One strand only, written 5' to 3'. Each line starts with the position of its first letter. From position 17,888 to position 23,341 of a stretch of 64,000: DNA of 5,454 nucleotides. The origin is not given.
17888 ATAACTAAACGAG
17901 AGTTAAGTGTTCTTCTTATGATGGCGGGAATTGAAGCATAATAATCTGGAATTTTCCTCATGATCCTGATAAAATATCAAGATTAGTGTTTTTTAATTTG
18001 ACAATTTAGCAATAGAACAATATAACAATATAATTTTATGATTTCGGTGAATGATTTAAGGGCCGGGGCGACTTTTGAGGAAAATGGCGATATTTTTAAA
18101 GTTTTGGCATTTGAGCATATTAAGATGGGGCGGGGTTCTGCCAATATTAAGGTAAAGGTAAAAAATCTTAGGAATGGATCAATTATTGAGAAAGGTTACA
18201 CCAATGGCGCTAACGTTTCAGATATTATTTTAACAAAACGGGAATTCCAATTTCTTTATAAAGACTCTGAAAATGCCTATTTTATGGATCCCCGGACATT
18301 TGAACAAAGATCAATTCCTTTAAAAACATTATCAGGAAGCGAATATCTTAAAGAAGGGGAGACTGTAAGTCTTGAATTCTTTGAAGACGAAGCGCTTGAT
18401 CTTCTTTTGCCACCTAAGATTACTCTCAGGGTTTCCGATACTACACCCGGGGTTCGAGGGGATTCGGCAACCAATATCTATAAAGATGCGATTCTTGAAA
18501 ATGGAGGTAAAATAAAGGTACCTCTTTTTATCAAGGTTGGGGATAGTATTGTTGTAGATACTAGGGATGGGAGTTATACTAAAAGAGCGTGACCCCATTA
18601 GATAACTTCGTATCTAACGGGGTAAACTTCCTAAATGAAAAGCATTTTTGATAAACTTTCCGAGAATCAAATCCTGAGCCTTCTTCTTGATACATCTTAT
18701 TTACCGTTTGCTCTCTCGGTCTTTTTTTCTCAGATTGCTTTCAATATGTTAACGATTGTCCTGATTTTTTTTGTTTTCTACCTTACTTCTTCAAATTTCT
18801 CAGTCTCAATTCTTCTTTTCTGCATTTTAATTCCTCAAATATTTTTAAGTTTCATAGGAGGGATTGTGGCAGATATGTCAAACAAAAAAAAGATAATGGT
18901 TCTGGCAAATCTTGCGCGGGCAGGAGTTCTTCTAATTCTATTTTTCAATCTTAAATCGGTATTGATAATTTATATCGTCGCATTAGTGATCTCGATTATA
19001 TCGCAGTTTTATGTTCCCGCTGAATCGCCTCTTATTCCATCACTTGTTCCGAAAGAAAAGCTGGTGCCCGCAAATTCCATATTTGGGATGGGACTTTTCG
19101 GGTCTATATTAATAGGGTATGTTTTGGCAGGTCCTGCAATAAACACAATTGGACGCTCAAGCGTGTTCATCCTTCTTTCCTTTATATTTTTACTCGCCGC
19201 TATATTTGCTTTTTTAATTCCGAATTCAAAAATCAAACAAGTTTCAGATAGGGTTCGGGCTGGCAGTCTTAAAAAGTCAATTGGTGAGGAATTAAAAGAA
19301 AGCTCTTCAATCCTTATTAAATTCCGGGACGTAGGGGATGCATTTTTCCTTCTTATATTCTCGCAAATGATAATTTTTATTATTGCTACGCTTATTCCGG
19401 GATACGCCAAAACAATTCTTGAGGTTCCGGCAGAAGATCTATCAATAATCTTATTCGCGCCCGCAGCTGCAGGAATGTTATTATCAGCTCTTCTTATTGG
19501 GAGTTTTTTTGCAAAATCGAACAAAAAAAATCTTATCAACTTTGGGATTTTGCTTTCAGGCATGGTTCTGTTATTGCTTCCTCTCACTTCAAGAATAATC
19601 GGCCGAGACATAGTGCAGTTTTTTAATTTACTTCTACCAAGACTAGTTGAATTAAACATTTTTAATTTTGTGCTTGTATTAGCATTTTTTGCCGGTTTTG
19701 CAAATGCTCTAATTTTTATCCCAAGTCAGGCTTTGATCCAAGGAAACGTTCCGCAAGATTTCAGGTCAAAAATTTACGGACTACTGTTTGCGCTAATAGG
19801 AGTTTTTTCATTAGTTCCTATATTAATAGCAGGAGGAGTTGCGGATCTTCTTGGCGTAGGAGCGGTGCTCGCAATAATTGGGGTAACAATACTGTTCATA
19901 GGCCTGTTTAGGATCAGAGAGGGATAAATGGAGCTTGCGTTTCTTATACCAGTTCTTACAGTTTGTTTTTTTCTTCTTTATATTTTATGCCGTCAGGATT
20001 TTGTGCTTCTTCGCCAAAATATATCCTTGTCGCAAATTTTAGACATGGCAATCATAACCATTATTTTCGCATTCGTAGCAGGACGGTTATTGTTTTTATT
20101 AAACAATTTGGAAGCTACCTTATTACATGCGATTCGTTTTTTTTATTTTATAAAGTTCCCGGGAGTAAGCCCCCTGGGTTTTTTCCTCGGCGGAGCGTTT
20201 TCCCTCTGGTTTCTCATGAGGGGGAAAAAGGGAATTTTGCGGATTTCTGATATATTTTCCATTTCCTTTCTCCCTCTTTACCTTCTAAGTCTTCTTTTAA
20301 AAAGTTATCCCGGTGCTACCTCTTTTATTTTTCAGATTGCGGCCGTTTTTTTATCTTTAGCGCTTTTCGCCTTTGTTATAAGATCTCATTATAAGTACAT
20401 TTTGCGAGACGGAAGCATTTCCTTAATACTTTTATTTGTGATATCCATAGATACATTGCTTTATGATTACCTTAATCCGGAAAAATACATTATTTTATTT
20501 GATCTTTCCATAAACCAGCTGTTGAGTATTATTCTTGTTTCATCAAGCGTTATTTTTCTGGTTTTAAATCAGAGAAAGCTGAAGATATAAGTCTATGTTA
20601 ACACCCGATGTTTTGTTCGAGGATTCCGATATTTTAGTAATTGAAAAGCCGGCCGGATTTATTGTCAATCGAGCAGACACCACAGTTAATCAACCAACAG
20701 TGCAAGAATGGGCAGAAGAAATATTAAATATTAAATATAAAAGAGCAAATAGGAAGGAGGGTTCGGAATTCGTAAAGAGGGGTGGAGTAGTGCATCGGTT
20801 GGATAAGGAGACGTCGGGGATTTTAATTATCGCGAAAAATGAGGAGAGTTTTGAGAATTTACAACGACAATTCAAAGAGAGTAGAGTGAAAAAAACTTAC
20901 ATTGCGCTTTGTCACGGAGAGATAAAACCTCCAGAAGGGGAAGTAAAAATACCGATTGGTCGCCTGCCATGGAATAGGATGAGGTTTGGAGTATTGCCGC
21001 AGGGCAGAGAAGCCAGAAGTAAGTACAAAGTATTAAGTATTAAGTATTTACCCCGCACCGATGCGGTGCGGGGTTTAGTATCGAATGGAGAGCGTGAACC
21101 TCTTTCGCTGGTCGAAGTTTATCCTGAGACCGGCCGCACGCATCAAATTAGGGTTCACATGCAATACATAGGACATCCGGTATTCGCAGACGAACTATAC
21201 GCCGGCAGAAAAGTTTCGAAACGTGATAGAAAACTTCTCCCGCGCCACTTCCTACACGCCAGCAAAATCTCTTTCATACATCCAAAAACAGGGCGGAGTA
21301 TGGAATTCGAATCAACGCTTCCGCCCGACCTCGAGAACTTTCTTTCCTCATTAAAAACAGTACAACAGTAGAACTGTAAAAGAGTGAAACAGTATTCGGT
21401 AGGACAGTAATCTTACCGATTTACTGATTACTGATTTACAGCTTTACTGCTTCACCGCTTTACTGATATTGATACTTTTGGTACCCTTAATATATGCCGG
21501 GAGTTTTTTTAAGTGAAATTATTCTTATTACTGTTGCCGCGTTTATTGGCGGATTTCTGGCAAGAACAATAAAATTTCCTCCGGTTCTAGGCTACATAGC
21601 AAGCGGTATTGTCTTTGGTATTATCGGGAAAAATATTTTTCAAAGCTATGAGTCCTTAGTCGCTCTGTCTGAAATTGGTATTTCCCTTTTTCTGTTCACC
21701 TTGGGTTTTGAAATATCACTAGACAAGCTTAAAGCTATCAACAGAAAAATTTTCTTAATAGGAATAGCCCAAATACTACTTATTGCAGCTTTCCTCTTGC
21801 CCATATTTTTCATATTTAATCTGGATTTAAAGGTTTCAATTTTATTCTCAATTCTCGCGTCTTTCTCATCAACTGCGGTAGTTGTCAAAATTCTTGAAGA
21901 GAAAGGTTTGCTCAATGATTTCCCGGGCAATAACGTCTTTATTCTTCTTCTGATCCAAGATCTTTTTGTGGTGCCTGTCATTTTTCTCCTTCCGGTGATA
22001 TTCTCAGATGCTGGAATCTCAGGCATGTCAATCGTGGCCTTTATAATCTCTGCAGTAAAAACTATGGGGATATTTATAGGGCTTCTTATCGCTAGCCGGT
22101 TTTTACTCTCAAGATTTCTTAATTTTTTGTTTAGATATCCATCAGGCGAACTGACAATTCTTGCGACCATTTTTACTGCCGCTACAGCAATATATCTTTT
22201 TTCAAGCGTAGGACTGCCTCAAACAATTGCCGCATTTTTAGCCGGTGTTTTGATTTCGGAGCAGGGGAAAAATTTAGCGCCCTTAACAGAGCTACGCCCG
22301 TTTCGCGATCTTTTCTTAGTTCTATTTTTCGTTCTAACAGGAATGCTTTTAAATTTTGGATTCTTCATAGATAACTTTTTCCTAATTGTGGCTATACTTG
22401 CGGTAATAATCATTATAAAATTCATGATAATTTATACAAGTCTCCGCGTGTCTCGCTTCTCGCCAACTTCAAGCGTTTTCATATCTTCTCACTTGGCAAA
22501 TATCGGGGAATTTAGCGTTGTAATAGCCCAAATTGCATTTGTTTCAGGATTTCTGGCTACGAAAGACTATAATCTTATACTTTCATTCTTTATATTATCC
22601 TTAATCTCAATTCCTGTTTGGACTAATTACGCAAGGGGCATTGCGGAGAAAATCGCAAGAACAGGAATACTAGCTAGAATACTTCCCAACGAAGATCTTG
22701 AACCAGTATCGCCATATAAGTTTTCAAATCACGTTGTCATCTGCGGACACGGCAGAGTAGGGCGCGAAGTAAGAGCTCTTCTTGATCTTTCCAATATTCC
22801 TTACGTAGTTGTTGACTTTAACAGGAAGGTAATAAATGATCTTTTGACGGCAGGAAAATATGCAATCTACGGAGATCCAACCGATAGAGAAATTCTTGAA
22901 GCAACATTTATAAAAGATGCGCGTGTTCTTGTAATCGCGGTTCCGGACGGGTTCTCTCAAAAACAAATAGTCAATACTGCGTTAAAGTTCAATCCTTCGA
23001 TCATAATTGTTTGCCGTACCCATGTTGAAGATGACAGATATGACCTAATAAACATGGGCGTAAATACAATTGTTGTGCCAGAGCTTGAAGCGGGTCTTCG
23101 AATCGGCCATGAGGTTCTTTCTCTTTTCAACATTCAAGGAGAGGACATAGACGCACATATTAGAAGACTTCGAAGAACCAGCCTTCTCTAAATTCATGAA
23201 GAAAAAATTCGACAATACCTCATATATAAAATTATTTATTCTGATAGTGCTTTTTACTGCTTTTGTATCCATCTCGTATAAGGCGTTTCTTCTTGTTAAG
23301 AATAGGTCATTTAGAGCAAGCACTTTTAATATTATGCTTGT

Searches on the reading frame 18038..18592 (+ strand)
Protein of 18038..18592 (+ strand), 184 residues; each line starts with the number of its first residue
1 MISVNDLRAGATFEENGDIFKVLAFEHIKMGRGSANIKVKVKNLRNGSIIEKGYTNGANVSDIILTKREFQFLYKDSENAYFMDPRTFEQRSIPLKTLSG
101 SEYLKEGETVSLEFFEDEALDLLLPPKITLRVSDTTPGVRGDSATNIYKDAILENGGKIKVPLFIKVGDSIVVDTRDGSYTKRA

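Call 85: search_protein_families(library=pfam, proteins=[window:18038-18592:+], max_evalue=0.001)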
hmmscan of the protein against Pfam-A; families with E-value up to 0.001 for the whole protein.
window:18038-18592:+ (184 aa): 3 families
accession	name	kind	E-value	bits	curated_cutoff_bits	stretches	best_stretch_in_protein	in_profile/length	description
PF09285.17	Elong-fact-P_C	-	5.8e-23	80.8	25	1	128-183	1-56/56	Elongation factor P, C-terminal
PF08207.18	EFP_N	-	1.3e-17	63.9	23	1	3-59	1-57/58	Elongation factor P (EF-P) KOW-like domain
PF01132.26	EFP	-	3e-16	59.6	27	1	68-120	1-54/54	Elongation factor P (EF-P) OB domain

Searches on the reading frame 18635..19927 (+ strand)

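Call 85: search_protein_families(library=pfam, proteins=[window:18635-19927:+], max_evalue=0.001)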
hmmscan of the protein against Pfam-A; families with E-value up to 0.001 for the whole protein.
window:18635-19927:+ (430 aa): 2 families
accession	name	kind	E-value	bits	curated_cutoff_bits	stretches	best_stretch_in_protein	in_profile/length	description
PF07690.21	MFS_1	-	1.1e-28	100.6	33.4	2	26-319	2-289/347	Major Facilitator Superfamily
PF05977.19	MFS_3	-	5.6e-06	25.5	27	1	45-321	35-307/524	Transmembrane secretion effector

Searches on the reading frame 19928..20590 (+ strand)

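Call 85: search_protein_families(library=pfam, proteins=[window:19928-20590:+], max_evalue=0.001)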
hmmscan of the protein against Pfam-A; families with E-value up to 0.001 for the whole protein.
window:19928-20590:+ (220 aa): 1 family
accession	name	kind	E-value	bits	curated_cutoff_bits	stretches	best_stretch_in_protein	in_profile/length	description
PF01790.23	LGT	-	5.4e-07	29.6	24.9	1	12-114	20-119/240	Prolipoprotein diacylglyceryl transferase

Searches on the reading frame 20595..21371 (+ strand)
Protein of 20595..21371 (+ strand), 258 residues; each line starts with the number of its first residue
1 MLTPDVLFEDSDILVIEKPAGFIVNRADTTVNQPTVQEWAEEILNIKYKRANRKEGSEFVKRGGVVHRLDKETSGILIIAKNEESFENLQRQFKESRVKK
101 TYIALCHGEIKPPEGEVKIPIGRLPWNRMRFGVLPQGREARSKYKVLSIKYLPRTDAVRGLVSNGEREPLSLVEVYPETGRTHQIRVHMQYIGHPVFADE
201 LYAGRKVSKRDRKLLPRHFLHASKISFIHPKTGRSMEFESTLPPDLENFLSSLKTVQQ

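Call 85: search_protein_families(library=pfam, proteins=[window:20595-21371:+], max_evalue=0.001)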
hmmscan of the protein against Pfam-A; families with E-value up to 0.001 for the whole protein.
window:20595-21371:+ (258 aa): 1 family
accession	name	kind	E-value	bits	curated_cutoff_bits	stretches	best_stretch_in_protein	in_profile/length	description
PF00849.27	PseudoU_synth_2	-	9.3e-32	110.8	26.8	1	12-190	1-151/152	RNA pseudouridylate synthase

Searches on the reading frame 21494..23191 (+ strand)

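Call 85: search_protein_families(library=pfam, proteins=[window:21494-23191:+], max_evalue=0.001)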
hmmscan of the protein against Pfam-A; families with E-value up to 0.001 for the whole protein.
window:21494-23191:+ (565 aa): 2 families
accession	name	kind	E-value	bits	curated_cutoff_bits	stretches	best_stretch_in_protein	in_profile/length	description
PF00999.27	Na_H_Exchanger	-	2.4e-51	175.2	26.2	1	14-372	2-364/375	Sodium/hydrogen exchanger, transmembrane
PF02254.24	TrkA_N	-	4e-20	72.7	23.8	1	414-529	1-116/116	TrkA-N domain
